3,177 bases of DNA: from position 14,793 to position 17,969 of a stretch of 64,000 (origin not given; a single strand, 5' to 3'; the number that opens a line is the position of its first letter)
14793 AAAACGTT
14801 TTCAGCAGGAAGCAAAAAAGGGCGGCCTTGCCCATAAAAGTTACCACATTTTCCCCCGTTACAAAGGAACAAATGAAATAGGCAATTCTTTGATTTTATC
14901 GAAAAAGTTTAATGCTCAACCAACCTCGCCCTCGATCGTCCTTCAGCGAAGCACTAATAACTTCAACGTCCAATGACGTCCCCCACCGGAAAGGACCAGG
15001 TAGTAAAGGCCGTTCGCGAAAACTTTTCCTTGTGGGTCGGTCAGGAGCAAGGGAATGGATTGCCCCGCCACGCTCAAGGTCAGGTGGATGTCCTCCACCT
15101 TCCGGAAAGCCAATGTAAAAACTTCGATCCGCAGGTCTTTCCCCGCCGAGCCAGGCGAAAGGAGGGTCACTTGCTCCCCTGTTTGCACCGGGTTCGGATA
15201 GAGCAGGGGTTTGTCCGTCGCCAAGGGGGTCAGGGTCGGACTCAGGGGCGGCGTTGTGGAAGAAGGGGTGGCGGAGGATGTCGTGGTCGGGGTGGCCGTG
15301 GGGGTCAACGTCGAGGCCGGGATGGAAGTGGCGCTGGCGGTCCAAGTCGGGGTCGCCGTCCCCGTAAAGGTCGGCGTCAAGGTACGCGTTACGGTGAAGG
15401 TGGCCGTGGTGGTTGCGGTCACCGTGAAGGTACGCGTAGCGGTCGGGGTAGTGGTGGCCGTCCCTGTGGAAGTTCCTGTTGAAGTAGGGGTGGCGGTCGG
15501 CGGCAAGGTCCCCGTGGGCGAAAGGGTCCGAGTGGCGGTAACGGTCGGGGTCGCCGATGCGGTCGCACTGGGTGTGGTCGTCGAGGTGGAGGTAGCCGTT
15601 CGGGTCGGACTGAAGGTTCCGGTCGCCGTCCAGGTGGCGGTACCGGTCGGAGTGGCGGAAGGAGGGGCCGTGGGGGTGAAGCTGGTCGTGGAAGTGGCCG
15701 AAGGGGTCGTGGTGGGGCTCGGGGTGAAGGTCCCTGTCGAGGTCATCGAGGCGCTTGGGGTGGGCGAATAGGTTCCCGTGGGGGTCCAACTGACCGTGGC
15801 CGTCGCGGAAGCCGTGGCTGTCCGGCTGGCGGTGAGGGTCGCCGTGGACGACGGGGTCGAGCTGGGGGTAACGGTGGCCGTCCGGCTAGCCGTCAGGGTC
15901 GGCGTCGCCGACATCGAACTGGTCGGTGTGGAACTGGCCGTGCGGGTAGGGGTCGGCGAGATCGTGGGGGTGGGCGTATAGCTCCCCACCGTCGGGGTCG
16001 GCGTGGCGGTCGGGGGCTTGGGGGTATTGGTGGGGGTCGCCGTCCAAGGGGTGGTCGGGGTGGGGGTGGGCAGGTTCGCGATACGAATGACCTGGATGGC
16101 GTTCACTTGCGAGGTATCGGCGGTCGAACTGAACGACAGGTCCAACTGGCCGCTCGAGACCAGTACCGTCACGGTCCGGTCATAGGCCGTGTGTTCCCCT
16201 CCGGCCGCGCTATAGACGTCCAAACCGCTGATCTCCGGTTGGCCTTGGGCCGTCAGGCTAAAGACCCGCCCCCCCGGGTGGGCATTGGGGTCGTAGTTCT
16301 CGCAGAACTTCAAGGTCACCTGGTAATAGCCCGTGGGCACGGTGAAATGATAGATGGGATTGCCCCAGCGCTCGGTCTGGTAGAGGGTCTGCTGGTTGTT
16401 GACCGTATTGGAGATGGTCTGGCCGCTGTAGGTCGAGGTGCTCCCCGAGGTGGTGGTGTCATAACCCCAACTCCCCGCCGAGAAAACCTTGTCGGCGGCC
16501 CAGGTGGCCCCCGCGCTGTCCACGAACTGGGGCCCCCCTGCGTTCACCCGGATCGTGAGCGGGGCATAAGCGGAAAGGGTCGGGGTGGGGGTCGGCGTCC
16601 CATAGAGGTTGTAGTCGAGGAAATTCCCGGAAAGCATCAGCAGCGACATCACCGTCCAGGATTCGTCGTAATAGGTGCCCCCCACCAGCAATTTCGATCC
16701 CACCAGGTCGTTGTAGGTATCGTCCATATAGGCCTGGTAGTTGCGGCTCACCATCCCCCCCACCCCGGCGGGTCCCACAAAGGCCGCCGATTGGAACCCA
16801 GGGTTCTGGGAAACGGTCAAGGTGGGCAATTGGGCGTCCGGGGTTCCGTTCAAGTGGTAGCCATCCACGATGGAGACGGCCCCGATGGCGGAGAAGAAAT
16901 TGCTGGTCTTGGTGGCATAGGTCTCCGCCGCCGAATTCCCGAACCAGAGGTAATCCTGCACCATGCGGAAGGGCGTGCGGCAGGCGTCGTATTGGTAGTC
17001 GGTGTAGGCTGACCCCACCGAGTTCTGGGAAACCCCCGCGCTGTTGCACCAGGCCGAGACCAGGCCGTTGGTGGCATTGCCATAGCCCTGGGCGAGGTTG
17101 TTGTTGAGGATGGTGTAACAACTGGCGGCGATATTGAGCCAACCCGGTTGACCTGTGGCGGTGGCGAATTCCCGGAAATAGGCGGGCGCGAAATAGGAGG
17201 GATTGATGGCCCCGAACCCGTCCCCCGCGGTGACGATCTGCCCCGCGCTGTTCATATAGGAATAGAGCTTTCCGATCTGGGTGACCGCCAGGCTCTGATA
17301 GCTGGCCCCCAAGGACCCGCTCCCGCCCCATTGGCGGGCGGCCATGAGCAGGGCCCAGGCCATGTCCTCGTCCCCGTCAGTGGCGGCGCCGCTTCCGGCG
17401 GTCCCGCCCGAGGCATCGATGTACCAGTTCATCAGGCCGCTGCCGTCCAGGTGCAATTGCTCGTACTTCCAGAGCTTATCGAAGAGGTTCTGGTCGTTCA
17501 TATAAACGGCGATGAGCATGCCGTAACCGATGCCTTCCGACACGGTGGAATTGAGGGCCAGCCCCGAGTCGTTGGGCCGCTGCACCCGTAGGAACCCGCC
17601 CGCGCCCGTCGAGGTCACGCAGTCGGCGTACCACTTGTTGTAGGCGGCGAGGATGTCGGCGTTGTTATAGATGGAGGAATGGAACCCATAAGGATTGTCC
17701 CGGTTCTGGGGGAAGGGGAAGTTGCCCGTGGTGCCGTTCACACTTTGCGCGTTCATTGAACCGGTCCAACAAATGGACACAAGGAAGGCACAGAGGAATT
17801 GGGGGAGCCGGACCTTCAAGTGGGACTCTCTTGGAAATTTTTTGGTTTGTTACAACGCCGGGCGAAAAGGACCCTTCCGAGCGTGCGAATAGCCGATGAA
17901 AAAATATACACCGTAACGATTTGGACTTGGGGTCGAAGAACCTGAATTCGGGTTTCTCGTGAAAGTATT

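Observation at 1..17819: Co-directional island of five giant multi-modular cellulolytic enzymes, all T9SS-type cargo (expansin-like, GH9, GH8, GH5, GH8-malectin)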

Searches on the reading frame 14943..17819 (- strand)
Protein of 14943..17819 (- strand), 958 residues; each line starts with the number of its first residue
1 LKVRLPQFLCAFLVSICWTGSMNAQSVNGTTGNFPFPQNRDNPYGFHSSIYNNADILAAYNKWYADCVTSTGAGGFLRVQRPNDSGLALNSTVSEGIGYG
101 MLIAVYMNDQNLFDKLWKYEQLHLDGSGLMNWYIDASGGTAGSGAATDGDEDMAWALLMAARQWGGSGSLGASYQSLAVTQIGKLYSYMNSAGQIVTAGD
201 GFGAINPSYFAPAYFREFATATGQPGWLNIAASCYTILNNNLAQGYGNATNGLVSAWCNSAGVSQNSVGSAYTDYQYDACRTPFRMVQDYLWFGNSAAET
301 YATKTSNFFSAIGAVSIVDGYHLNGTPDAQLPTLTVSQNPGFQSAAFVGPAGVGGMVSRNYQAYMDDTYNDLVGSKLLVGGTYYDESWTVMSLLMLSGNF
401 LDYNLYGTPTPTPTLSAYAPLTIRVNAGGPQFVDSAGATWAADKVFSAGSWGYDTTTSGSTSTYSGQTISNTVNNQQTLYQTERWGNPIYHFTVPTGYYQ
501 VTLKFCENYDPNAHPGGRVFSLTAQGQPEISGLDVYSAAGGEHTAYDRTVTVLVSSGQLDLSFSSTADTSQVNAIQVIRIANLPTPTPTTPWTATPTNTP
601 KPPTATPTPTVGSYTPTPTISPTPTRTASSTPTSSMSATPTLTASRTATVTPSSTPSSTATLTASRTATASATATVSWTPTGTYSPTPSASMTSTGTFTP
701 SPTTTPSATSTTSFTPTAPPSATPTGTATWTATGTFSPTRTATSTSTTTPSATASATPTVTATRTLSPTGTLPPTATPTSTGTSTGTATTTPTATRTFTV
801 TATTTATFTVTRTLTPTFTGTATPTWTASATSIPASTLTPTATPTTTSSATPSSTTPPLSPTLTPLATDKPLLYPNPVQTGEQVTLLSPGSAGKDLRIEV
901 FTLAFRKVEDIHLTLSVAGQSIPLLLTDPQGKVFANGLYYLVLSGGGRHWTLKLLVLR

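Call 7: search_protein_families(library=pfam, proteins=[window:14943-17819:-], max_evalue=0.01)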
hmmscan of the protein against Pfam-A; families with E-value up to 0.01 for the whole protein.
window:14943-17819:- (958 aa): 2 families
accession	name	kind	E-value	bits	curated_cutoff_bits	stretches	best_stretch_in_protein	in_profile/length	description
PF01270.23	Glyco_hydro_8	-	2.9e-49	168.4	24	1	49-394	16-337/341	Glycosyl hydrolases family 8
PF11721.14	Malectin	-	3.6e-26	92.5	23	1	422-570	2-146/163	Malectin domain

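Call 8: search_protein_families(library=ncbifam, proteins=[window:14943-17819:-], max_evalue=0.1)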
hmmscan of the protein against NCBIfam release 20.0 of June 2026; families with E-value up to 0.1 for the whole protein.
window:14943-17819:- (958 aa): 3 families
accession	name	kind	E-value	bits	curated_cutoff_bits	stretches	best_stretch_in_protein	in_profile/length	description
NF008305.0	PRK11097.1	equivalog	5.7e-14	51.8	299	1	84-300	45-262/378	cellulose synthase complex periplasmic endoglucanase BcsZ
NF049877.1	GlucurArabfur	equivalog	6.4e-13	47.2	1800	1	423-582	1061-1233/1400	beta-d-glucuronidase/beta-L-arabinofuranosidase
TIGR04183.1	Por_Secre_tail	domain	0.0015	18.5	23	1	873-956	1-71/72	T9SS type A sorting domain-containing protein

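Call 10: find_encoding_contigs(protein=window:14943-17819:-, flank=10000, max_places=6)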
Protein window:14943-17819:- (958 aa): no gene with exactly this product is on record in the collection.
